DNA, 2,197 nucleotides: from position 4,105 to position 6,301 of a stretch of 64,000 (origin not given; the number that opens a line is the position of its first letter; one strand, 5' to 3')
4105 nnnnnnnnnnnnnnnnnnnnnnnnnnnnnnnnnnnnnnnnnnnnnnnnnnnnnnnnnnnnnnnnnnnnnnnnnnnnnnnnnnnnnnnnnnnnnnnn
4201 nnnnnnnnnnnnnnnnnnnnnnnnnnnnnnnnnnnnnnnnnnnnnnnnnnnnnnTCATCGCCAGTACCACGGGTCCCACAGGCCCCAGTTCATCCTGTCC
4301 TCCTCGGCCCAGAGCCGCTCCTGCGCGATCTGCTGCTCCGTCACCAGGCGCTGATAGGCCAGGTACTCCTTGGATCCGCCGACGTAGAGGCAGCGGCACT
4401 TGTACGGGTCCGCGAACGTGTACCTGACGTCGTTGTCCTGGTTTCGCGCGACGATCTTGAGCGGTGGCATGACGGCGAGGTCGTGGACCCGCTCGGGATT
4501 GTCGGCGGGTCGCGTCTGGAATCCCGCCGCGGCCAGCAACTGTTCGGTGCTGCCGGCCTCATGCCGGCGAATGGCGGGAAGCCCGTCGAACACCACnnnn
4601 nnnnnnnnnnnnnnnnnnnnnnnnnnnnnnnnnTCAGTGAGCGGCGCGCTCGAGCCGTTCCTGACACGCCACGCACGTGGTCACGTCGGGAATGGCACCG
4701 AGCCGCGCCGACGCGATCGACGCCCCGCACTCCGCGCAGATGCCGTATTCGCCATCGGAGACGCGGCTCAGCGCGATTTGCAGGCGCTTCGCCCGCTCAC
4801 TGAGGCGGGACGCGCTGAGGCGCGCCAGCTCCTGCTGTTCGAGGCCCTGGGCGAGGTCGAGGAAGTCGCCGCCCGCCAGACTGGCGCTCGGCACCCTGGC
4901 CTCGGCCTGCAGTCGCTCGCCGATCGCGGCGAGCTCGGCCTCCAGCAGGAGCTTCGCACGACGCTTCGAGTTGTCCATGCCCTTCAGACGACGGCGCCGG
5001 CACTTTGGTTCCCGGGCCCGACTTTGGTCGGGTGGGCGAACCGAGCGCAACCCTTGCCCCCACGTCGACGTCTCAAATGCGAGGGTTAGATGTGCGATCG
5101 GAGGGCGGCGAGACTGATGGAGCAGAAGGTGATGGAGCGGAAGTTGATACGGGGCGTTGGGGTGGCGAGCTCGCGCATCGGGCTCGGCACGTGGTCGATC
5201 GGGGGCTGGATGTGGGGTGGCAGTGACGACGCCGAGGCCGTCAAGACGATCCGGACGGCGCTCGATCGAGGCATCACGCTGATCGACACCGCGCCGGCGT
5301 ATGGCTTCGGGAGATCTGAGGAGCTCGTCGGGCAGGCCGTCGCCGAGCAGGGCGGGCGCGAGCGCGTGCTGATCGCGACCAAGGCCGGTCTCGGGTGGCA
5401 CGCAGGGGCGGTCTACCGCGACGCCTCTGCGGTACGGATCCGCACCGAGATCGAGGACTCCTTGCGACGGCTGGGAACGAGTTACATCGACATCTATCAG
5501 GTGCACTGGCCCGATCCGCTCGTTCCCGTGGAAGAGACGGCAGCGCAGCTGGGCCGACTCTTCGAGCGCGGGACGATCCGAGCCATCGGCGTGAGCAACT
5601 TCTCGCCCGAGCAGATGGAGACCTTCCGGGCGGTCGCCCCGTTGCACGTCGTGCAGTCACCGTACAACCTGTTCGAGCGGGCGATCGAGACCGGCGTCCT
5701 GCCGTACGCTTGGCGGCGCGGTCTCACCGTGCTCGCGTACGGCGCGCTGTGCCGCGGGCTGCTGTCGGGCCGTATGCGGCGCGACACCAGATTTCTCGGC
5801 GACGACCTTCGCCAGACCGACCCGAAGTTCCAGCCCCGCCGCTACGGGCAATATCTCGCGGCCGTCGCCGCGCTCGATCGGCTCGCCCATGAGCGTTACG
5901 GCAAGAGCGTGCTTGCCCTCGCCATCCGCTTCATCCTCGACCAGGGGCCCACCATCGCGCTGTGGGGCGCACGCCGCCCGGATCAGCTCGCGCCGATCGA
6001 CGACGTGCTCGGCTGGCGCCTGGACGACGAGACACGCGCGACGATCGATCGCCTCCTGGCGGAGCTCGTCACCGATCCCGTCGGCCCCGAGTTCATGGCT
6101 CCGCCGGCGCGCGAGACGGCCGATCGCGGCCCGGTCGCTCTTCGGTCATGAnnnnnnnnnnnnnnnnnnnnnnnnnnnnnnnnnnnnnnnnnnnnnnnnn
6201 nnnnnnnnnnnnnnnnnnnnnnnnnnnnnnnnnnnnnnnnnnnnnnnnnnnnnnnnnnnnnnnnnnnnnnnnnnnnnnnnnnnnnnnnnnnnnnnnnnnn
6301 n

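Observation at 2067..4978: Six-gene minus-strand cluster of unknown function: DksA/TraR zinc finger, three paralogous secreted-module proteins, CheY-like receiver, membrane protein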

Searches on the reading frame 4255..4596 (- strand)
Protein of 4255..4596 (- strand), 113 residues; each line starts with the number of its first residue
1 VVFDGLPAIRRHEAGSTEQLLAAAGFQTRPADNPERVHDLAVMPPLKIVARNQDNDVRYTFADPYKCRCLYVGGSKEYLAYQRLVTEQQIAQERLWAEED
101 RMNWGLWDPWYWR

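Call 3: search_protein_families(library=pfam, proteins=[window:4255-4596:-], max_evalue=0.1)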
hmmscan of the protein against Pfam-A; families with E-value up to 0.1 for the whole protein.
window:4255-4596:- (113 aa): 0 families

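Call 4: search_protein_families(library=ncbifam, proteins=[window:4255-4596:-], max_evalue=0.1)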
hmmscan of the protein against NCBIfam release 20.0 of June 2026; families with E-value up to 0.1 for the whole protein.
window:4255-4596:- (113 aa): 0 families

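Call 20: find_homologous_proteins(query=window:4255-4596:-)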
Query window:4255-4596:- (113 aa): 124 proteins with E <= 0.001 among 130 candidates; the best 120 are listed.
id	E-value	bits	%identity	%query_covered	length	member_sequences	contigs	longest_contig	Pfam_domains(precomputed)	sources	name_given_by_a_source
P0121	5.1e-74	264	100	100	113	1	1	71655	-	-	-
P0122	2.0e-66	239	91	100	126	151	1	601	-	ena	-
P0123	1.7e-63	230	88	100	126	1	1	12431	-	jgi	-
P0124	2.0e-60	220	86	100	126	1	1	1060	-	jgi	-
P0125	3.0e-60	219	84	100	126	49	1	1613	-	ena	-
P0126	7.1e-59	215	82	100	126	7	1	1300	-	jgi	-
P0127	9.3e-59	215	97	83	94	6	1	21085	-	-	-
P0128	1.7e-58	214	81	100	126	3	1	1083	-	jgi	jgi:uncharacterized protein YceK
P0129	2.5e-58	213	81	100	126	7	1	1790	-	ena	-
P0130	7.0e-58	212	81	100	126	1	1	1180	-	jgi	jgi:hypothetical protein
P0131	1.2e-57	211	86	100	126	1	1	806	-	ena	-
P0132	1.8e-57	211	81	100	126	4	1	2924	-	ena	-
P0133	2.1e-55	204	81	100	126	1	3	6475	-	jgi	jgi:uncharacterized protein YceK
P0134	2.8e-55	203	78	100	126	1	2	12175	-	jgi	jgi:hypothetical protein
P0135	5.7e-55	202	77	99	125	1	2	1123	-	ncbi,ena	-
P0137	1.7e-54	201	77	99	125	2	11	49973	-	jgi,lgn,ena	jgi:uncharacterized protein YceK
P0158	1.4e-46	175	68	98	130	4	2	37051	-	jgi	jgi:hypothetical protein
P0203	7.7e-33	131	57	97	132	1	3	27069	-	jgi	jgi:hypothetical protein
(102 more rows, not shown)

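Call 22: find_encoding_contigs(protein=P0123, flank=7000, max_places=1)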
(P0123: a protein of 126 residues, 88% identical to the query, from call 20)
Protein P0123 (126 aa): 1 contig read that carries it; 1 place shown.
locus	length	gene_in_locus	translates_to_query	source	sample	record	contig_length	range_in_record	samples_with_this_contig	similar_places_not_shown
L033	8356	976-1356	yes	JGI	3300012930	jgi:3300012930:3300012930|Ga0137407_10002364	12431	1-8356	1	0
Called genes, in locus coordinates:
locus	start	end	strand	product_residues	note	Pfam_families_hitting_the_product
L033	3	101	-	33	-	?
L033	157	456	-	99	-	PF03600:CitMHS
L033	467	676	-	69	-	-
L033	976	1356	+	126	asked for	-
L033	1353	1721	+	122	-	-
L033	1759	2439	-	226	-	PF06912:DUF1275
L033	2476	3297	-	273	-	PF00561:Abhydrolase_1, PF12146:Hydrolase_4, PF12697:Abhydrolase_6, PF00326:Peptidase_S9 (faint)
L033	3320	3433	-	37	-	-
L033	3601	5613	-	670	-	PF02922:CBM_48, PF00128:Alpha-amylase, PF21156:ISOA1-3_C (weak)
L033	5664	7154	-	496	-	PF00456:Transketolase_N, PF02779:Transket_pyr, PF22613:Transketolase_C_1, PF02780:Transketolase_C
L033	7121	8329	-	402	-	PF00871:Acetate_kinase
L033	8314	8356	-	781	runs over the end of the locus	PF09364:XFP_N, PF03894:XFP, PF09363:XFP_C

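Call 23: find_encoding_contigs(protein=P0137, flank=7000, max_places=2)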
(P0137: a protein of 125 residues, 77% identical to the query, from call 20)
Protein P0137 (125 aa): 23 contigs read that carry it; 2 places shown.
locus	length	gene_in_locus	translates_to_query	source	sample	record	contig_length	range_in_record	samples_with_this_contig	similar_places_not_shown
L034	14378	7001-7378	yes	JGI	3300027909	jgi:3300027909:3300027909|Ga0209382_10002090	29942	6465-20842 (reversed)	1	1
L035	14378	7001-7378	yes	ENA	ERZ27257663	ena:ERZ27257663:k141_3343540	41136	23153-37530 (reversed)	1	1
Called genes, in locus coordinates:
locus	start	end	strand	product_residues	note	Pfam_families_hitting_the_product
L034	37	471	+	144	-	-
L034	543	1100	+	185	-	PF03729:DUF308 (weak)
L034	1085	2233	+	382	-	PF02405:MlaE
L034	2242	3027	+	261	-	PF00005:ABC_tran, PF13304:AAA_21 (weak)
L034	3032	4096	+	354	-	PF02470:MlaD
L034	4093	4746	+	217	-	PF03886:ABC_trans_aux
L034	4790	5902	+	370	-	PF00199:Catalase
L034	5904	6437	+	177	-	PF01292:Ni_hydr_CYTB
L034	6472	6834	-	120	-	-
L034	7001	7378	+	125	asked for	-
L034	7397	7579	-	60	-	-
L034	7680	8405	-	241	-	PF05239:PRC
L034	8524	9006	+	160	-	-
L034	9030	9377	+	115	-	-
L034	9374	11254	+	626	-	PF06480:FtsH_ext, PF06068:TIP49 (weak), PF00004:AAA, PF17862:AAA_lid_3, PF01434:Peptidase_M41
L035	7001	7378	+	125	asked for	-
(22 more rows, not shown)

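Call 24: find_encoding_contigs(protein=P0158, flank=7000, max_places=1)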
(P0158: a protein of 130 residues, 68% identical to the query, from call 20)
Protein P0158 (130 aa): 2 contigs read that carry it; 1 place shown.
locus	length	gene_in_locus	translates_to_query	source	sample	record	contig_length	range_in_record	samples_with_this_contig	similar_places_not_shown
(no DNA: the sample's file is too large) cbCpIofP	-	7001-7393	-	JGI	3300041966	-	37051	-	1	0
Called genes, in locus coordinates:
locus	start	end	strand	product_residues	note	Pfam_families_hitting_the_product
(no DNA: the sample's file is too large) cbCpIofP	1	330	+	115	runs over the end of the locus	-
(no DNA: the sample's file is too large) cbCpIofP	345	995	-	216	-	PF00072:Response_reg, PF08281:Sigma70_r4_2 (faint), PF00196:GerE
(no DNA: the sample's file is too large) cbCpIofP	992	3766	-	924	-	PF13493:DUF4118, PF08447:PAS_3, PF13188:PAS_8 (faint), PF00989:PAS, PF08447:PAS_3, PF08448:PAS_4, PF00512:HisKA (weak), PF02518:HATPase_c, +1 more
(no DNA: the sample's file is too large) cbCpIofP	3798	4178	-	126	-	PF06490:FleQ, PF21714:KaiA_N (weak), PF00072:Response_reg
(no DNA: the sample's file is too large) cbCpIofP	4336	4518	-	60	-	-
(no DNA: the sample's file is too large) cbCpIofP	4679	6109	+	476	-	PF00089:Trypsin, PF13365:Trypsin_2, PF00595:PDZ, PF13180:PDZ_2, PF17820:PDZ_6, PF00595:PDZ (weak), PF13180:PDZ_2, PF17820:PDZ_6, +1 more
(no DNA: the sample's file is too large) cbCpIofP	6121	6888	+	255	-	-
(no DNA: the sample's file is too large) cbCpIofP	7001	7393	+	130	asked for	-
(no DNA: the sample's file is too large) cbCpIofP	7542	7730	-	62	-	-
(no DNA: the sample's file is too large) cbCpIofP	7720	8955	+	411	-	PF00072:Response_reg, PF01590:GAF, PF13185:GAF_2, PF13492:GAF_3 (weak)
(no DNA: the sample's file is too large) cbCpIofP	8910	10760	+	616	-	PF08447:PAS_3, PF08448:PAS_4 (weak), PF01590:GAF, PF13185:GAF_2, PF00512:HisKA, PF02518:HATPase_c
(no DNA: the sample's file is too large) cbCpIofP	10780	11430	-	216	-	PF04542:Sigma70_r2, PF08281:Sigma70_r4_2, PF04545:Sigma70_r4 (weak)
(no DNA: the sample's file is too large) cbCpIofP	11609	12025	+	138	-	PF01243:PNPOx_N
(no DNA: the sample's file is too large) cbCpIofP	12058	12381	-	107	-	-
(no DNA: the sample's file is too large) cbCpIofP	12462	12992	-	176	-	PF00691:OmpA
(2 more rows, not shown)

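Call 25: find_encoding_contigs(protein=P0203, flank=7000, max_places=1)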
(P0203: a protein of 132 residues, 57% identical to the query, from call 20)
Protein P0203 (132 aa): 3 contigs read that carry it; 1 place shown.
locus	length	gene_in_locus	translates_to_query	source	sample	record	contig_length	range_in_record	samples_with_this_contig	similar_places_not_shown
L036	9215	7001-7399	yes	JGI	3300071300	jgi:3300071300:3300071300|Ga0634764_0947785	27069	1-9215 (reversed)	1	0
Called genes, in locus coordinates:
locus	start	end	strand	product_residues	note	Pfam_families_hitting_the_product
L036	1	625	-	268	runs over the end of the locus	PF09335:VTT_dom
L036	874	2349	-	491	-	PF13372:Alginate_exp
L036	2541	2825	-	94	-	-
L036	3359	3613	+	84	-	-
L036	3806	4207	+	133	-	-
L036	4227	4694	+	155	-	PF00111:Fer2, PF13085:Fer2_3 (weak), PF01799:Fer2_2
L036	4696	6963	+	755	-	PF20256:MoCoBD_2, PF02738:MoCoBD_1, PF20256:MoCoBD_2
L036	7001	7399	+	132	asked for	-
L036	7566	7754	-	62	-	-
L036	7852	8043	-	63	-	-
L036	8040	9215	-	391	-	PF00004:AAA, PF17862:AAA_lid_3, PF01434:Peptidase_M41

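Call 34: search_solved_structures(query=A3, max_evalue=10)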
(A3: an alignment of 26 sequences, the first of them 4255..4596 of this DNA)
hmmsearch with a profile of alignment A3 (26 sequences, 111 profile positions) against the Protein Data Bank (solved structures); distinct sequences matched with E-value up to 10: 0.

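Call 35: search_protein_families(library=pfam, alignment_id=A3, max_evalue=1)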
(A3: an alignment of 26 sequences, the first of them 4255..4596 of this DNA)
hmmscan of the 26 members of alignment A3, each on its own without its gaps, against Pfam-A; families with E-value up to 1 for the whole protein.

A. member 1, window:4255-4596:- (113 aa): 0 families

B. families by the number of members that match (of 26 scanned): 10 families
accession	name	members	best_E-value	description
PF09003.16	Arm-DNA-bind_1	4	0.0093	Bacteriophage lambda integrase, Arm DNA-binding domain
PF07370.16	DUF1489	1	0.058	Protein of unknown function (DUF1489)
PF07940.18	Hepar_II_III_C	1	0.071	Heparinase II/III-like, C-terminal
PF09409.15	PUB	1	0.075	PUB domain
PF12041.13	DELLA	1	0.089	Transcriptional regulator DELLA protein N terminal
PF20101.4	DUF6491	1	0.14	Family of unknown function (DUF6491)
PF03879.20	Cgr1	1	0.15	Cgr1 family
PF00346.24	Complex1_49kDa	1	0.17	Respiratory-chain NADH dehydrogenase, 49 Kd subunit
PF25597.1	SH3_retrovirus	1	0.28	Retroviral polymerase SH3-like domain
PF01476.26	LysM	1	0.29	LysM domain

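Call 42: search_protein_representatives(alignment_id=A3)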
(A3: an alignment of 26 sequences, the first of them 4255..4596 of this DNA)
Query: 26 sequences, 111 profile positions. Proteins with E-value up to 0.001 (for the whole library): 2029; up to 1e-10: 1249; up to 1e-30: 44. The best 150 are listed.
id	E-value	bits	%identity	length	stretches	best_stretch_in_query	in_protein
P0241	3.5e-44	165.4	-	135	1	1-111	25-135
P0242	5.1e-39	148.8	-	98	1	15-110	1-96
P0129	1.9e-38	146.9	-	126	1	1-111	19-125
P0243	3.3e-37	143.0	-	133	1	1-111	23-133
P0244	8.4e-35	135.2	-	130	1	1-111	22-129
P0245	8.7e-35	135.2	-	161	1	3-109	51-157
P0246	1.9e-34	134.1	-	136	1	2-108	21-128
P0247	1.9e-34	134.1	-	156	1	1-106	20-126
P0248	2.0e-34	134.0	-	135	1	1-110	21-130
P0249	3.6e-34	133.2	-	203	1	1-111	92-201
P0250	4.8e-34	132.8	-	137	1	1-109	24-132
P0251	6.7e-34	132.3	-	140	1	1-110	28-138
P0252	1.0e-33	131.8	-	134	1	7-109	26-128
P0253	1.9e-33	130.9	-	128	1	1-109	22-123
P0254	2.5e-33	130.5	-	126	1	1-111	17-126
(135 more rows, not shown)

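Call 53: predict_structure(alignment_id=A3)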
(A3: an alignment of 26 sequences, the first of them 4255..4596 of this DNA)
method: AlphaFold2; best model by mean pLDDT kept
length: 113 residues; sequences in the alignment: 26
mean_pLDDT: 83.3   pTM: 0.68
mean pLDDT of the five models: 83.3, 80.7, 79.5, 78.0, 77.5
residues with pLDDT >= 90: 64; 70-90: 24; 50-70: 15; < 50: 10
segments of 3 or more residues with pLDDT < 50: 7-13
pLDDT, mean of each block of 10 residues (from residue 1): 47 70 95 91 92 94 88 97 95 88 67 60
secondary structure, 60 per line:
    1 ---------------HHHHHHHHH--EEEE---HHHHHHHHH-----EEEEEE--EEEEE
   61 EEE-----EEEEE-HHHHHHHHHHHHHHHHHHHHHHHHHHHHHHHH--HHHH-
elements in order: H16-24 E27-30 H34-42 E48-53 E56-63 E69-73 H75-106 H109-112

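Call 57: fold_search(model_id=the predicted structure, library=pdb)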
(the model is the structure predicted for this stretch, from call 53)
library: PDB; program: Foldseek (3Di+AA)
matches with E <= 10: 639; with E <= 0.001: 0
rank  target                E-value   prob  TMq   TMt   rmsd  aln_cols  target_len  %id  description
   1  3wtd_A                1.3e-01  0.35  0.22  0.20   9.0        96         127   16  Structure of PAXX (released 2015-01-21)
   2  3wtf_A                1.4e-01  0.41  0.24  0.21   9.1        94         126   13  Structure of PAXX (released 2015-01-21)
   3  8bh3_D                1.5e-01  0.35  0.22  0.18   8.9        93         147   17  DNA-PK Ku80 mediated dimer bound to PAXX (released 2023-06-07)
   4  8raz_A                2.7e-01  0.28  0.24  0.04  11.3        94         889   11  The crystal structure of DNA-bound human MutSbeta (MSH2_E749A/MSH3_E976A) in the canonical mismatch bound conformation (released 2025-06-11)
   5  3wtd_B                2.9e-01  0.30  0.23  0.19   8.7        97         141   13  Structure of PAXX (released 2015-01-21)
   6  9cq3_H                3.3e-01  0.28  0.24  0.18   8.9        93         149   14  The gap-filling complex with Pol mu engaged in the NHEJ pathway (released 2025-04-23)
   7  8rau_A                3.7e-01  0.18  0.22  0.05  11.1        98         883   12  The crystal structure of DNA-bound human MutSbeta (MSH2/MSH3) in the canonical mismatch bound conformation with ADP bo (released 2025-06-11)
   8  8rb1_A                4.2e-01  0.15  0.22  0.04  12.0       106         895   10  The crystal structure of DNA-bound human MutSbeta (MSH2_K675R/MSH3_K902R) in the canonical mismatch bound conformation (released 2025-06-11)
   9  4wja_A                5.1e-01  0.21  0.24  0.21   9.3        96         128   14  Crystal Structure of PAXX (released 2015-03-11)
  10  8raw_A                5.1e-01  0.14  0.22  0.04  11.9       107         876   12  The crystal structure of DNA-bound human MutSbeta (MSH2/MSH3_G901D) in the canonical mismatch bound conformation with  (released 2025-06-11)
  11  2jhn_A                6.5e-01  0.13  0.21  0.11   8.3        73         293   22  3-methyladenine dna-glycosylase from Archaeoglobus fulgidus (released 2007-04-10)
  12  8olx_A                6.9e-01  0.23  0.27  0.05  15.8       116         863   13  MutSbeta bound to (CAG)2 DNA (canonical form) (released 2023-05-24)
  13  2jhj_B                6.9e-01  0.14  0.22  0.11   8.0        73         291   20  3-methyladenine dna-glycosylase from Archaeoglobus fulgidus (released 2007-04-10)
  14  8r7c_E                7.4e-01  0.15  0.23  0.04  11.3        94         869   11  MutSbeta bound to compound CHDI-00915542 in the canonical DNA-mismatch bound form (released 2024-11-27)
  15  2jhj_A                7.4e-01  0.14  0.22  0.11   8.1        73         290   20  3-methyladenine dna-glycosylase from Archaeoglobus fulgidus (released 2007-04-10)
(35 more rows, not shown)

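Call 69: find_encoding_contigs(protein=P0127, flank=4000, max_places=3)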
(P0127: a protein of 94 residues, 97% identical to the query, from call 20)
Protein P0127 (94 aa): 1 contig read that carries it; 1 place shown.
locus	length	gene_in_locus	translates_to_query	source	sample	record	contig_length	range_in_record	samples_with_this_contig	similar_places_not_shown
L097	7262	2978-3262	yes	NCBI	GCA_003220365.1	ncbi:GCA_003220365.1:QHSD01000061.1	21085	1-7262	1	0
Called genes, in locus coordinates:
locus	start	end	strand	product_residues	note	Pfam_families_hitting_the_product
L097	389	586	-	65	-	-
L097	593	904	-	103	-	-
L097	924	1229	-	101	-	-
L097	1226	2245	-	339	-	PF00248:Aldo_ket_red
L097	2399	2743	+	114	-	PF01258:zf-dskA_traR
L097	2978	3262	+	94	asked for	-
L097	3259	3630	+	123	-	-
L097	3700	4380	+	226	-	-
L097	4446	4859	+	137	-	PF00072:Response_reg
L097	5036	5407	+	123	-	-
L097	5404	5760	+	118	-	PF14595:Thioredoxin_9, PF00085:Thioredoxin, PF08534:Redoxin (faint), PF13098:Thioredoxin_2, PF13899:Thioredoxin_7 (faint), PF13905:Thioredoxin_8 (faint)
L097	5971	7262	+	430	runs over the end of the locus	PF01554:MatE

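Call 79: search_protein_families(library=pfam, proteins=[L097:5404-5760:+, L097:5036-5407:+], max_evalue=0.01)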
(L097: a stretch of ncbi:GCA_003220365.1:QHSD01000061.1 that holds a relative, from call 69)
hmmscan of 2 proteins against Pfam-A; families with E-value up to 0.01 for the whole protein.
L097:5404-5760:+ (118 aa): 10 families
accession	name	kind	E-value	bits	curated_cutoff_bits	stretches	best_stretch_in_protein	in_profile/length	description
PF00085.26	Thioredoxin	-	5.2e-32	110.4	23.5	1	12-112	2-102/103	Thioredoxin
PF13098.12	Thioredoxin_2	-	7.8e-09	36.3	27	1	31-109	8-102/104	Thioredoxin-like domain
PF14595.12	Thioredoxin_9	-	1.8e-08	34.8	25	1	9-111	22-125/129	Thioredoxin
PF13905.12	Thioredoxin_8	-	5.2e-06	27.2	27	1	30-71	3-46/94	Thioredoxin-like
PF08534.16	Redoxin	-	1.7e-05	25.1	26.6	1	26-72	26-74/148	Redoxin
PF13899.12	Thioredoxin_7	-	1.8e-05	25.2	27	1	20-90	6-82/83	Thioredoxin-like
PF05768.20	Glrx-like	-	2.7e-05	24.8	26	1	40-91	10-58/77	Glutaredoxin-like domain (DUF836)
PF00578.27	AhpC-TSA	-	0.0002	21.8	26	1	24-77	20-76/124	AhpC/TSA family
PF13728.12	TraF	-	0.0015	18.9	23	1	24-92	127-202/224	F plasmid transfer operon protein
PF04756.19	OST3_OST6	-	0.0043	17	27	1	11-91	12-104/294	OST3 / OST6 family, transporter family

L097:5036-5407:+ (123 aa): 0 families

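Call 82: search_protein_families(library=padloc, proteins=[window:4255-4596:-], max_evalue=0.01)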
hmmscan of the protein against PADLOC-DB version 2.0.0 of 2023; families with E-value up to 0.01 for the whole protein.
window:4255-4596:- (113 aa): 0 families

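Call 83: search_protein_families(library=phrogs, proteins=[window:4255-4596:-], max_evalue=0.01)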
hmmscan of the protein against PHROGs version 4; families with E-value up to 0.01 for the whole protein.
window:4255-4596:- (113 aa): 0 families

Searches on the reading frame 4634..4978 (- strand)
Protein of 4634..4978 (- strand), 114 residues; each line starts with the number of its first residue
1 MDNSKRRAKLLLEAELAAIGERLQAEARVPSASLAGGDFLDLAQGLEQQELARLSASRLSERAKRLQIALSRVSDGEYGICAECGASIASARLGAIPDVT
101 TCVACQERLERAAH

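Call 3: search_protein_families(library=pfam, proteins=[window:4634-4978:-], max_evalue=0.1)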
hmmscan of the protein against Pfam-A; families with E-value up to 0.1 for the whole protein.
window:4634-4978:- (114 aa): 2 families
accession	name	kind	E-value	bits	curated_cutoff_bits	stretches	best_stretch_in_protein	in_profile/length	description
PF01258.23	zf-dskA_traR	-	7.1e-12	45.6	24.9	1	76-111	1-36/36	Prokaryotic dksA/traR C4-type zinc finger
PF12773.13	DZR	-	0.016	15.8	27.3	1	79-111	13-36/45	Double zinc ribbon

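Call 4: search_protein_families(library=ncbifam, proteins=[window:4634-4978:-], max_evalue=0.1)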
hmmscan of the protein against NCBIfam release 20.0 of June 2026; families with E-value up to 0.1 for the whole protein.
window:4634-4978:- (114 aa): 7 families
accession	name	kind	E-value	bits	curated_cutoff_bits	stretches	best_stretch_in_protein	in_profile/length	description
TIGR02419.1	C4_traR_proteo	subfamily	3.5e-13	49.9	59.7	1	38-110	1-64/64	phage/conjugal plasmid C-4 type zinc finger protein, TraR family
TIGR02890.1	bacill_yteA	subfamily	2.9e-12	47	134.4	1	58-111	66-119/159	regulatory protein, yteA family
TIGR02420.1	dksA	equivalog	1.9e-11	44.3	115.5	1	29-108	31-110/110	RNA polymerase-binding protein DksA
NF033459.1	DksA_like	equivalog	2.8e-11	43.7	105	1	40-112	40-112/113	RNA polymerase-binding protein DksA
NF008243.0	PRK11019.1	equivalog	3.6e-07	30.5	96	1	77-111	35-69/88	DksA/TraR family C4-type zinc finger protein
NF008045.0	PRK10778.1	equivalog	9.3e-06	25.9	289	1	49-107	82-140/151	RNA polymerase-binding protein DksA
NF010268.0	PRK13715.1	equivalog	0.00017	21.5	108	1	80-112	36-68/73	conjugal transfer protein TraR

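Call 82: search_protein_families(library=padloc, proteins=[window:4634-4978:-], max_evalue=0.01)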
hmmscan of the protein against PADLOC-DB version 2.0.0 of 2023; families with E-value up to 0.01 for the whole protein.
window:4634-4978:- (114 aa): 0 families

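Call 83: search_protein_families(library=phrogs, proteins=[window:4634-4978:-], max_evalue=0.01)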
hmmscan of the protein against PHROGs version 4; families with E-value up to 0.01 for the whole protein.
window:4634-4978:- (114 aa): 1 family
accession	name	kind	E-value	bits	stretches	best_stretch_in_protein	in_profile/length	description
phrog_54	-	other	2.4e-12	47.9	1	38-112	3-67/75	DksA-like zinc-finger protein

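Call 89: search_solved_structures(query=window:4634-4978:-, max_evalue=0.01, show_alignments=3)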
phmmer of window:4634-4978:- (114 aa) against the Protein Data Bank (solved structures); distinct sequences matched with E-value up to 0.01: 5.
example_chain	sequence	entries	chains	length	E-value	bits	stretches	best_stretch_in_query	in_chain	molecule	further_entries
4ijj_A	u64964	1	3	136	4.6e-06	30.5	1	37-111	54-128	Putative C4-type zinc finger protein, DksA/TraR family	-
1tjl_A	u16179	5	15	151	1.7e-05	28.6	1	40-108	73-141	DnaK suppressor protein | RNA polymerase-binding transcription factor DksA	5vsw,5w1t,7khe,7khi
2kq9_A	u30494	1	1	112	4.9e-05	27.2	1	62-106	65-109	DnaK suppressor protein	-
6ptg_A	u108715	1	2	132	6.5e-05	26.8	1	61-111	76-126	DnaK Suppressor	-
2kgo_A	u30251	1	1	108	0.00073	23.4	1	76-109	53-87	Uncharacterized protein ybiI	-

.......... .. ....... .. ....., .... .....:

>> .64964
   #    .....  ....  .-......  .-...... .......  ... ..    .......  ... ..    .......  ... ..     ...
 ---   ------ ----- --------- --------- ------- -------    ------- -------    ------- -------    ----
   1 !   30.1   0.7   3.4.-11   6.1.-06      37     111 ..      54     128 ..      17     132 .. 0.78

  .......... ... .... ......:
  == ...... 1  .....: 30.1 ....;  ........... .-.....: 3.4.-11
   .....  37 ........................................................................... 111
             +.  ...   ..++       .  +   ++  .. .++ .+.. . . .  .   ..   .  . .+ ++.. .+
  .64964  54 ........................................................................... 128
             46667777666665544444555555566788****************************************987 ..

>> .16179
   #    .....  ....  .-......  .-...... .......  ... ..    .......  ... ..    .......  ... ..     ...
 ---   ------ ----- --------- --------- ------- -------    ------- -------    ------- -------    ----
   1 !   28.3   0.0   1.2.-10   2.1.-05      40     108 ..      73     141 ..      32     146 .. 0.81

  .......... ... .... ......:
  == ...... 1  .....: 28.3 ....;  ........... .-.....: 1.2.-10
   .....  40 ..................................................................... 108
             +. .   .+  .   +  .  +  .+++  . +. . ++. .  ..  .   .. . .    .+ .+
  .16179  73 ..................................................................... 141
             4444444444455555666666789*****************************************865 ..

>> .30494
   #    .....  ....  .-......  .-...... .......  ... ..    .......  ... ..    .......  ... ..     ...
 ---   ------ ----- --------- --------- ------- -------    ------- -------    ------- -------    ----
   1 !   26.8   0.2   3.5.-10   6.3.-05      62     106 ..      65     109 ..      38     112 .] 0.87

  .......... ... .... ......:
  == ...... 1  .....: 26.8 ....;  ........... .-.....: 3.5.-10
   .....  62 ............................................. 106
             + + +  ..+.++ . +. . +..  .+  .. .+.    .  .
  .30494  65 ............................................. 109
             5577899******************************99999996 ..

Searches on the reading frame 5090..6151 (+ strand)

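Call 3: search_protein_families(library=pfam, proteins=[window:5090-6151:+], max_evalue=0.1)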
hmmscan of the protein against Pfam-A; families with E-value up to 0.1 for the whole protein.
window:5090-6151:+ (353 aa): 1 family
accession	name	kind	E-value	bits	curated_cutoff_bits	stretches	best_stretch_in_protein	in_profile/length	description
PF00248.27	Aldo_ket_red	-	1e-67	228.7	24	1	29-322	1-289/291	Aldo/keto reductase family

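Call 4: search_protein_families(library=ncbifam, proteins=[window:5090-6151:+], max_evalue=0.1)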
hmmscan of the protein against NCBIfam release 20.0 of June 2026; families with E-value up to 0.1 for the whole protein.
window:5090-6151:+ (353 aa): 7 families
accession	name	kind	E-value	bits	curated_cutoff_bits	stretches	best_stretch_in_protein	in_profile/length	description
NF049922.1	MethglyxlRedYdjG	equivalog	1.9e-56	191.5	550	1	23-312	9-310/326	NADH-dependent methylglyoxal reductase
NF007388.0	PRK09912.1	subfamily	2.3e-24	85.9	448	1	29-320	22-329/346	L-glyceraldehyde 3-phosphate reductase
NF007912.0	PRK10625.1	equivalog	4.8e-23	82.1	415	1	26-320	12-335/346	NADP(H)-dependent aldo-keto reductase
TIGR01293.1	Kv_beta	subfamily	1e-19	70.8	365.4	1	23-300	9-294/319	voltage-dependent potassium channel subunit beta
NF007695.0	PRK10376.1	subfamily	2.1e-19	69.7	280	1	28-199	18-195/290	oxidoreductase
NF008598.0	PRK11565.1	equivalog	6.1e-17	61.6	425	1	41-178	22-147/275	2,5-didehydrogluconate reductase DkgA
NF008377.0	PRK11172.1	equivalog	4.5e-16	58.8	327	1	47-221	15-182/267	2,5-didehydrogluconate reductase DkgB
